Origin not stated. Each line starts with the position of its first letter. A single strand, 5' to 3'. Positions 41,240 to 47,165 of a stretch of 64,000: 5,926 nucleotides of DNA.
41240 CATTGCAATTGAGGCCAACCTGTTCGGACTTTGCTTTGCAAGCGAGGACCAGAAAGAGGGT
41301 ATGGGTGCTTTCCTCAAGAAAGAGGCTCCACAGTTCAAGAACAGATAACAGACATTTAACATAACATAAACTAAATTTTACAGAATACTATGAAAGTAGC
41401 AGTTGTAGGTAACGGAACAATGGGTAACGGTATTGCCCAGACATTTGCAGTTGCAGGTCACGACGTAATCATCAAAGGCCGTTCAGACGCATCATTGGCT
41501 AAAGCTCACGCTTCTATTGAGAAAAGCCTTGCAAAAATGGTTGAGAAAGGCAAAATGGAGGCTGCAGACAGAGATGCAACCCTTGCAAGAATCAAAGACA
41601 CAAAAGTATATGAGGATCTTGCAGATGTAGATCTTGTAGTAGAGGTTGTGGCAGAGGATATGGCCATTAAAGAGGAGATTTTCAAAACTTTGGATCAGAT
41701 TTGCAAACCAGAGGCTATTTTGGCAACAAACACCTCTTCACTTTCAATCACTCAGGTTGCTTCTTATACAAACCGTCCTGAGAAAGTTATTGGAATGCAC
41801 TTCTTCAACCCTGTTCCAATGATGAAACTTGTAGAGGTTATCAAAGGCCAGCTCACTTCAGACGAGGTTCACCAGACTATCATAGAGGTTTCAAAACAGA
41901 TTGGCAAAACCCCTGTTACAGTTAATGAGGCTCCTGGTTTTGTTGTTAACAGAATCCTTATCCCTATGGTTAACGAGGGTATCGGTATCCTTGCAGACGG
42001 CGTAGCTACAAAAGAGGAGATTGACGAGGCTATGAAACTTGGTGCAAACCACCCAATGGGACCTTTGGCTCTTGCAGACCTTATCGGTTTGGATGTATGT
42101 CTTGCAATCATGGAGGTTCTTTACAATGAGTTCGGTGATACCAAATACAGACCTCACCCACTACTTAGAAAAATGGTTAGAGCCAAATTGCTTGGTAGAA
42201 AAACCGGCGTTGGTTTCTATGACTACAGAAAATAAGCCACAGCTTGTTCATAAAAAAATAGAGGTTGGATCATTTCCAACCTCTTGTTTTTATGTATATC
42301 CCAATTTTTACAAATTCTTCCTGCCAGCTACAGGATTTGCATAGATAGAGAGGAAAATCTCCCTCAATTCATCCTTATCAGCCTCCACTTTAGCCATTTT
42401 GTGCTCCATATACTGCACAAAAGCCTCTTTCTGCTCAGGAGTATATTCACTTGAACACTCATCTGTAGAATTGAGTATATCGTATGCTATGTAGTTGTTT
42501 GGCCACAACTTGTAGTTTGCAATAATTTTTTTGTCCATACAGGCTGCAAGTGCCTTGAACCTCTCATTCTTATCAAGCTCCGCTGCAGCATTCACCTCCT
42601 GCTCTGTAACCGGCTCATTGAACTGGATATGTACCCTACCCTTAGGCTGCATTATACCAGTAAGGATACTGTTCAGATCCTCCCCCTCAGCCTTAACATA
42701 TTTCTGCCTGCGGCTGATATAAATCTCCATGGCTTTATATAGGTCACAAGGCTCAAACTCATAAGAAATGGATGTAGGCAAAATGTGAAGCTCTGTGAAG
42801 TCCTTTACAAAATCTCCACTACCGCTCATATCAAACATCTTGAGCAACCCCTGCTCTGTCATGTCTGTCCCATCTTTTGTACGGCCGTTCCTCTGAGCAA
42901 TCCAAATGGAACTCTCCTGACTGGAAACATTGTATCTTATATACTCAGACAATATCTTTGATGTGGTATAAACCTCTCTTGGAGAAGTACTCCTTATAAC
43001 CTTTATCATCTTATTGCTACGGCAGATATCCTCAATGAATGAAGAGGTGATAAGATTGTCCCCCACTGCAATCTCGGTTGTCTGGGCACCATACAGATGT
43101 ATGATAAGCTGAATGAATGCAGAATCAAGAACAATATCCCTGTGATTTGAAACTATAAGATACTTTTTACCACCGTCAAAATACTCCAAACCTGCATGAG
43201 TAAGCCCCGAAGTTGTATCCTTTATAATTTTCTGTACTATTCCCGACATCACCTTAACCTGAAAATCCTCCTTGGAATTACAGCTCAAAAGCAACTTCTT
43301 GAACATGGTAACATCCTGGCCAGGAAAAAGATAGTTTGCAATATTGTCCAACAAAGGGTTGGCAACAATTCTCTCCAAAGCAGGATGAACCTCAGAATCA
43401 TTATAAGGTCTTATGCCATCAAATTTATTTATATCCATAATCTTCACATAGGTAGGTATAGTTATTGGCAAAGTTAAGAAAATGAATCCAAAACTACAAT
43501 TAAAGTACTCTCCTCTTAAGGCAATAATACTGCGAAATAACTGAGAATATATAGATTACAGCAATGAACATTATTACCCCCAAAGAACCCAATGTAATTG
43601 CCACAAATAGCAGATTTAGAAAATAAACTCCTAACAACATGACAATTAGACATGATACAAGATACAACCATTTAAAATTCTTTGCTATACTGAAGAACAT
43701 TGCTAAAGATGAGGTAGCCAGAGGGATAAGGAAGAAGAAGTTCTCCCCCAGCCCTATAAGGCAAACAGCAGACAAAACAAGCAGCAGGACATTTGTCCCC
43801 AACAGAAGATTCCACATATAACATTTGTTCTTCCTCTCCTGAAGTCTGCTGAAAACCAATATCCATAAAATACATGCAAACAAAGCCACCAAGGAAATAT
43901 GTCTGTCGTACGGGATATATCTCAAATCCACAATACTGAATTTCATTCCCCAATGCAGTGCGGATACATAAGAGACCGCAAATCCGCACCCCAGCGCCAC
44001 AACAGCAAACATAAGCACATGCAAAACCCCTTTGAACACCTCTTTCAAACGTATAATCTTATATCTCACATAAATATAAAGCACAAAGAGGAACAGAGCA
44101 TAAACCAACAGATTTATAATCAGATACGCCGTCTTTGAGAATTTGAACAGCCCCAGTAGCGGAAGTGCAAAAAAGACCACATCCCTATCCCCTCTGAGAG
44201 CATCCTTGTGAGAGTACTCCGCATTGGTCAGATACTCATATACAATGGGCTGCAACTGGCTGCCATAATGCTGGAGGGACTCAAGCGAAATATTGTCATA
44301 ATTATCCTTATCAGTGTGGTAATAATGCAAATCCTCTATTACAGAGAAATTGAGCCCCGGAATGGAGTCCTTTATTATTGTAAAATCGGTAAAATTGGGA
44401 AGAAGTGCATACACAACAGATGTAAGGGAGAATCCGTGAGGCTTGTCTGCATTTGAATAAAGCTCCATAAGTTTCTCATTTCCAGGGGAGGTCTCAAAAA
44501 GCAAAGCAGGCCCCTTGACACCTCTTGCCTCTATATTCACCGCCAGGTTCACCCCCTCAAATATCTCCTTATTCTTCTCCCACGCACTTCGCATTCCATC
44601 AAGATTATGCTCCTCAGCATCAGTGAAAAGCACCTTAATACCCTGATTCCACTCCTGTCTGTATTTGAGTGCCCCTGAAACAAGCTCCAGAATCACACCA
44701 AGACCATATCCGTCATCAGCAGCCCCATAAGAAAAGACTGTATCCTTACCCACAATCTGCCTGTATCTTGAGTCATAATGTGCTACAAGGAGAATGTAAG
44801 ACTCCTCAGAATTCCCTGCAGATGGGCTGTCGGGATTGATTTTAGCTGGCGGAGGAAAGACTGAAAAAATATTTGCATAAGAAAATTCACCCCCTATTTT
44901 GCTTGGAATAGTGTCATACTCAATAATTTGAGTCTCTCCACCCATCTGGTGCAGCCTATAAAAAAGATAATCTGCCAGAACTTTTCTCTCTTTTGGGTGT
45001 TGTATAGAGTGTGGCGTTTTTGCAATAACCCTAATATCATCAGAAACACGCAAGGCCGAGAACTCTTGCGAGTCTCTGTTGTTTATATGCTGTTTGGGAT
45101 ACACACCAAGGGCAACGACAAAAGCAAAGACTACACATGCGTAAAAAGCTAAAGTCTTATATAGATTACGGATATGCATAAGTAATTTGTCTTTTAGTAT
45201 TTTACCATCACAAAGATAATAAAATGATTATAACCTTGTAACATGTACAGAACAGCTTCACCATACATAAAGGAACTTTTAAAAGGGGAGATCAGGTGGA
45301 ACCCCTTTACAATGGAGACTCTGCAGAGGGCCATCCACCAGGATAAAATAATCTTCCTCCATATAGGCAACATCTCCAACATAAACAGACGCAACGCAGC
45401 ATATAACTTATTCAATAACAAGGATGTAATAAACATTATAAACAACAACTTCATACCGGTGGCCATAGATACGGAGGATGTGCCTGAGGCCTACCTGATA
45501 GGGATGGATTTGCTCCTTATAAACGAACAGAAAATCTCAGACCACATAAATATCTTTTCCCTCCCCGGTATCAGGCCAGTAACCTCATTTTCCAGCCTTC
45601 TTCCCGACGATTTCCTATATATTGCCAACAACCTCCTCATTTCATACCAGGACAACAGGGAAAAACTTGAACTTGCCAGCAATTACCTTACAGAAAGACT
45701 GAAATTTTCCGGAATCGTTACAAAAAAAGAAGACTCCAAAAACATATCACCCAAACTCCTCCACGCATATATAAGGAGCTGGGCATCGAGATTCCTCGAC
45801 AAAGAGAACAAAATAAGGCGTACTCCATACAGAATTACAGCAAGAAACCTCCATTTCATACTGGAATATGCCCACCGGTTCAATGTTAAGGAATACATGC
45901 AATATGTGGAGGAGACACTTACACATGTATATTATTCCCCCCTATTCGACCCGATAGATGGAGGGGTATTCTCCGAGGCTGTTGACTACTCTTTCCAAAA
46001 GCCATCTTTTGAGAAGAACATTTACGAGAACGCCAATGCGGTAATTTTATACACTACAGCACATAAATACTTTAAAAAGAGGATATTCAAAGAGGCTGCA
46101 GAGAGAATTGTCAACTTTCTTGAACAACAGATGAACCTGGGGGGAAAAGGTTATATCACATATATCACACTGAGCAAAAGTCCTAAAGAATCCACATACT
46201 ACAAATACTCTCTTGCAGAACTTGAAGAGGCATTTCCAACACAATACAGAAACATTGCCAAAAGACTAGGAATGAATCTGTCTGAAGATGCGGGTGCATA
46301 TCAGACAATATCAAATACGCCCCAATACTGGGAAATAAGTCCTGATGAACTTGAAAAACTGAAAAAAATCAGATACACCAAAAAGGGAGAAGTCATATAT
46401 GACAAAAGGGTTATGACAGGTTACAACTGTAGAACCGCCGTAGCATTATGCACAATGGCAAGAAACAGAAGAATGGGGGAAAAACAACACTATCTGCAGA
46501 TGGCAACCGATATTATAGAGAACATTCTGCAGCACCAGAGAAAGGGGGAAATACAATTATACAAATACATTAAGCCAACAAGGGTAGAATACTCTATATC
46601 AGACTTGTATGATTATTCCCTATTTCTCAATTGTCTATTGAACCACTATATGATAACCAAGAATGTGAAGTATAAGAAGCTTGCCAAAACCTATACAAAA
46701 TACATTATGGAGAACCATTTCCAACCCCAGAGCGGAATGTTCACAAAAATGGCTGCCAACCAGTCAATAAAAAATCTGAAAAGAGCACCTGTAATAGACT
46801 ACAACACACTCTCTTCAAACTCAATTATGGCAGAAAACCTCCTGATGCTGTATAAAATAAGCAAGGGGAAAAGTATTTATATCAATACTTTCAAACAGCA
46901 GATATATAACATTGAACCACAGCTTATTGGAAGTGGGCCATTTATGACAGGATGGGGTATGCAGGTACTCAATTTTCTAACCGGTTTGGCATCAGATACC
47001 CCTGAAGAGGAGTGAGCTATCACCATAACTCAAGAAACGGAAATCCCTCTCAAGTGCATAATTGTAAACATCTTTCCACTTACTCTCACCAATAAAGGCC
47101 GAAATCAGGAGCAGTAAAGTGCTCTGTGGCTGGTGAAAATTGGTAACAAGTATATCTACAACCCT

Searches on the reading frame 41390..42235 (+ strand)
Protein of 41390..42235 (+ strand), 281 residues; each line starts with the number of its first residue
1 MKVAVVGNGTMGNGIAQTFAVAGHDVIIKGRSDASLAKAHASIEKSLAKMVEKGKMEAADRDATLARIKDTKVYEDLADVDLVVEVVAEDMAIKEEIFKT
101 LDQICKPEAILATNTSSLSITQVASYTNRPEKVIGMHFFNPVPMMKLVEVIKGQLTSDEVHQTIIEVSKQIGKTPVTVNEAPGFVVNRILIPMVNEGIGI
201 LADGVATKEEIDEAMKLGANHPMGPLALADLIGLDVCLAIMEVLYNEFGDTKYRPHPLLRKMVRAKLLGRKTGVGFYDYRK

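Call 42: search_protein_families(library=pfam, proteins=[window:41390-42235:+], max_evalue=0.00001)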
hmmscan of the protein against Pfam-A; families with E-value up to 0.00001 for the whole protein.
window:41390-42235:+ (281 aa): 2 families
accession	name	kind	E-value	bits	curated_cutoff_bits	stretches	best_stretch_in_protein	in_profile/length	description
PF02737.24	3HCDH_N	-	8.3e-67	225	22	1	2-180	1-179/180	3-hydroxyacyl-CoA dehydrogenase, NAD binding domain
PF00725.27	3HCDH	-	6.1e-39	132.9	22.1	1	183-279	1-97/97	3-hydroxyacyl-CoA dehydrogenase, C-terminal domain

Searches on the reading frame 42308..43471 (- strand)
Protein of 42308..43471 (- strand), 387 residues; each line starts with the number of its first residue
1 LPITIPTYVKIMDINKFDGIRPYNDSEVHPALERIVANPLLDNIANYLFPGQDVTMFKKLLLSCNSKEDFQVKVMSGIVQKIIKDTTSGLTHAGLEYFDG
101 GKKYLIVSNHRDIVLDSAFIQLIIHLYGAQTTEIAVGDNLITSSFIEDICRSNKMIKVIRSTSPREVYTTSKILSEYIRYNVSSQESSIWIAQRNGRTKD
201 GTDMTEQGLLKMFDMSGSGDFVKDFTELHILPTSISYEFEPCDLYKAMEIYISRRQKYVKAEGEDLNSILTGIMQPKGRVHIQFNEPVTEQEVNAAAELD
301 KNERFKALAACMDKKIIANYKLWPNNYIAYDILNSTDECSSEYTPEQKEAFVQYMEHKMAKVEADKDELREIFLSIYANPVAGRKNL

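Call 42: search_protein_families(library=pfam, proteins=[window:42308-43471:-], max_evalue=0.00001)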
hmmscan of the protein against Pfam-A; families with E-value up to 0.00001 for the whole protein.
window:42308-43471:- (387 aa): 1 family
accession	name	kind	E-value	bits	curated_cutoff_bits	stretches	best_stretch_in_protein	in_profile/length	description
PF01553.26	Acyltransferase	-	7.3e-06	26.3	23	0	92-234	4-130/132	Acyltransferase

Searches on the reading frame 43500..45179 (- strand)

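Call 42: search_protein_families(library=pfam, proteins=[window:43500-45179:-], max_evalue=0.00001)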
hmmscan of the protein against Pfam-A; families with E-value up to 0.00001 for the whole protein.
window:43500-45179:- (559 aa): 1 family
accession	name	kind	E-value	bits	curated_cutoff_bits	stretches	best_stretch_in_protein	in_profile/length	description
PF04389.22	Peptidase_M28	-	3.9e-26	92.4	21.3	1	122-308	8-188/193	Peptidase family M28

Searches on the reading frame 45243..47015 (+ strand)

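Call 42: search_protein_families(library=pfam, proteins=[window:45243-47015:+], max_evalue=0.00001)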
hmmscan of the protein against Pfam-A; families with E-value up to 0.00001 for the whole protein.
window:45243-47015:+ (590 aa): 1 family
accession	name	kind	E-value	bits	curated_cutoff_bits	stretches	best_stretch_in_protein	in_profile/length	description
PF03190.21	Thioredox_DsbH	-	3.8e-15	56.6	27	1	3-153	6-162/163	Protein of unknown function, DUF255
